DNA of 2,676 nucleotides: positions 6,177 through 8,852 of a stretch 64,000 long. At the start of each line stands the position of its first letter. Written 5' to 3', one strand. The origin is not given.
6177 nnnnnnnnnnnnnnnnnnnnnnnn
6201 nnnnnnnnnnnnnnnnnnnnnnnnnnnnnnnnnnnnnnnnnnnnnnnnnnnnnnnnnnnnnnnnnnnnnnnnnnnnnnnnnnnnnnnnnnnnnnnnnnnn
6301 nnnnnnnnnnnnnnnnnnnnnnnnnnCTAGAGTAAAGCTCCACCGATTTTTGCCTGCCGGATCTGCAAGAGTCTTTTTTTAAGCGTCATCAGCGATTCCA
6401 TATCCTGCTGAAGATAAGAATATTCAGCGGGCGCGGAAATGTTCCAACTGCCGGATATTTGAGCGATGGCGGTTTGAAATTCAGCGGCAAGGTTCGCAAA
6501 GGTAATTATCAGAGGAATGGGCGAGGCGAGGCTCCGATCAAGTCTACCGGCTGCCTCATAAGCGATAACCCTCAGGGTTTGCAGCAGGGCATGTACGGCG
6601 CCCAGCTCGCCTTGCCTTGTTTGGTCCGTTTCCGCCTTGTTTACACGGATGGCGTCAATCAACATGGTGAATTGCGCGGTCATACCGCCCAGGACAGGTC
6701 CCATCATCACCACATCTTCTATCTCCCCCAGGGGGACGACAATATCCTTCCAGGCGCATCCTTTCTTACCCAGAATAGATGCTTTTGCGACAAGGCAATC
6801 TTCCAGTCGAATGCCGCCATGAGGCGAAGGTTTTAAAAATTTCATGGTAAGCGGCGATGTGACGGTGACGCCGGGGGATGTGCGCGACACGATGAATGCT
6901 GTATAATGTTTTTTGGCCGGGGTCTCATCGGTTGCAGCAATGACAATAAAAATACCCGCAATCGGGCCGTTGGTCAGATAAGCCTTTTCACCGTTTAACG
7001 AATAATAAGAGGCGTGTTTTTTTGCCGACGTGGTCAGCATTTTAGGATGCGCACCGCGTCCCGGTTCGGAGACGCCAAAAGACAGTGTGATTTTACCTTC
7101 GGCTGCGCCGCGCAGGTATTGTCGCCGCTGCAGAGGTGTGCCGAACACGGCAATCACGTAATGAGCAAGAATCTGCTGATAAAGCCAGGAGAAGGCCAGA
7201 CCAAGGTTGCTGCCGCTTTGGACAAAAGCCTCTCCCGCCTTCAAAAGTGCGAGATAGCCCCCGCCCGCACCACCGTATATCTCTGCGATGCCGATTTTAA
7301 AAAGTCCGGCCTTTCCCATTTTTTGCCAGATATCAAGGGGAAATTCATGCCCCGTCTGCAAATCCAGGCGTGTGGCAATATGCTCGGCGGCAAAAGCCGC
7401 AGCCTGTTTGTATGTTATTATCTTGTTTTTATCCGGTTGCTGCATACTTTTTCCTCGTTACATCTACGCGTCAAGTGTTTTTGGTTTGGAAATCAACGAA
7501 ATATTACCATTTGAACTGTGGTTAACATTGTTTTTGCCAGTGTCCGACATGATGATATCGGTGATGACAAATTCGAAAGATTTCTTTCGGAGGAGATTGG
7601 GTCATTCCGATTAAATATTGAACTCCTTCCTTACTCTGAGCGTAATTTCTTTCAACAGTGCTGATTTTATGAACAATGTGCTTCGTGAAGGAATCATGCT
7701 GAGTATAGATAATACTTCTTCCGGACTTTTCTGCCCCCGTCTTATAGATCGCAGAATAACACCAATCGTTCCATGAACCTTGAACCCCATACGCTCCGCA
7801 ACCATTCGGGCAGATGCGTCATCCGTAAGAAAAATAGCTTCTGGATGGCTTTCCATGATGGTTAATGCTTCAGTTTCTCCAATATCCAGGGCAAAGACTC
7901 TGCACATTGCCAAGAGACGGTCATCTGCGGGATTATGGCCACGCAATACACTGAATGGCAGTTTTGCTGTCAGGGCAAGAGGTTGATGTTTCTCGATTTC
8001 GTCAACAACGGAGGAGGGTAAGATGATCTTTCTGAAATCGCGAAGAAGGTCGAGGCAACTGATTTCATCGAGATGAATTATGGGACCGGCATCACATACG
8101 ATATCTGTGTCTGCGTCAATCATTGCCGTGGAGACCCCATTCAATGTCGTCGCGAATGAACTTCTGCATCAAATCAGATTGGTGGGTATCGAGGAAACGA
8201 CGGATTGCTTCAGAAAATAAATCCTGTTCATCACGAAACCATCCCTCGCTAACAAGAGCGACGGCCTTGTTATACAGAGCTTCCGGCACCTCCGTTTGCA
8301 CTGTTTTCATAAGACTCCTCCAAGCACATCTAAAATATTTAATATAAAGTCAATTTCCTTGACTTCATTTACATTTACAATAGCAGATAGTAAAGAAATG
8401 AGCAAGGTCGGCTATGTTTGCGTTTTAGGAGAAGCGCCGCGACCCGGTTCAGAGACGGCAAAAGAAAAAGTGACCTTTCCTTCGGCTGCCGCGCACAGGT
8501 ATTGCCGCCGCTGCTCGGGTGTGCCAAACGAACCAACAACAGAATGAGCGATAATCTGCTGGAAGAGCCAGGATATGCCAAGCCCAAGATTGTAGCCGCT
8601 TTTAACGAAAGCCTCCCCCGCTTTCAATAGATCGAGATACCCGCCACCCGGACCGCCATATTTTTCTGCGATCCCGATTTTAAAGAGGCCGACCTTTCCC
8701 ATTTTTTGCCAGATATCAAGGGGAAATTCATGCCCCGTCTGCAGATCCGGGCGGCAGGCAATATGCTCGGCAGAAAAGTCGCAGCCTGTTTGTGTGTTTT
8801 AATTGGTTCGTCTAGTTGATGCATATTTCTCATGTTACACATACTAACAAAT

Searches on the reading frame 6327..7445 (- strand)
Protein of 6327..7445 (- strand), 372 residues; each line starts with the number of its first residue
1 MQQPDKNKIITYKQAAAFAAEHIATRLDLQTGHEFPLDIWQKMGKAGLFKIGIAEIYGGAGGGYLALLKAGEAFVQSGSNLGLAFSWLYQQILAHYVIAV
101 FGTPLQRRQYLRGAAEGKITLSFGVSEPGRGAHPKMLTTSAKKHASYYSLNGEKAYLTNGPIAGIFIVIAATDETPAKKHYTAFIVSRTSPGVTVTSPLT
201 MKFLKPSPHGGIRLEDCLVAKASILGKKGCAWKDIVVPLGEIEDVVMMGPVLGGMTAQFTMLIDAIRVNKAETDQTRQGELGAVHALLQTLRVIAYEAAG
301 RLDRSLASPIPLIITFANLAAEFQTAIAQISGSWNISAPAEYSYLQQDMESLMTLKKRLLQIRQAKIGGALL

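Call 57: search_protein_families(library=pfam, proteins=[window:6327-7445:-], max_evalue=0.001)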
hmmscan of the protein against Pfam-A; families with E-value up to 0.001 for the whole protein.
window:6327-7445:- (372 aa): 2 families
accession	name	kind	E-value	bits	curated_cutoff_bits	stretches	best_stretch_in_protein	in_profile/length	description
PF02771.21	Acyl-CoA_dh_N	-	1.1e-17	64.9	22.9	1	13-118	9-113/113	Acyl-CoA dehydrogenase, N-terminal domain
PF02770.24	Acyl-CoA_dh_M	-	1.6e-14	54.3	33.3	1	122-217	1-97/97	Acyl-CoA dehydrogenase, middle domain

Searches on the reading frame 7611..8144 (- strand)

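Call 57: search_protein_families(library=pfam, proteins=[window:7611-8144:-], max_evalue=0.001)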
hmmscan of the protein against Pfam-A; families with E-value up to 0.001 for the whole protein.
window:7611-8144:- (177 aa): 1 family
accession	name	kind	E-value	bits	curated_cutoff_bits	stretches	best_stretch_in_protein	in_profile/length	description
PF13638.12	PIN_4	-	0.00046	20.9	21.9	0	71-123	86-128/132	PIN domain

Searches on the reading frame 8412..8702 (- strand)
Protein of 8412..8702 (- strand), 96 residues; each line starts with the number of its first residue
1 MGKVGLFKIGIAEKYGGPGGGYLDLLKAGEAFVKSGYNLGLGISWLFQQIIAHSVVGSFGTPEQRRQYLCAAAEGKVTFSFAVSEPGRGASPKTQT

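Call 57: search_protein_families(library=pfam, proteins=[window:8412-8702:-], max_evalue=0.001)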
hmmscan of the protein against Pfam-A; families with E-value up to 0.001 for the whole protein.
window:8412-8702:- (96 aa): 1 family
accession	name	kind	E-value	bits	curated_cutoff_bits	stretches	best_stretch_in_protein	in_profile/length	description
PF02771.21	Acyl-CoA_dh_N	-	1.9e-10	41.5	22.9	1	1-76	40-113/113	Acyl-CoA dehydrogenase, N-terminal domain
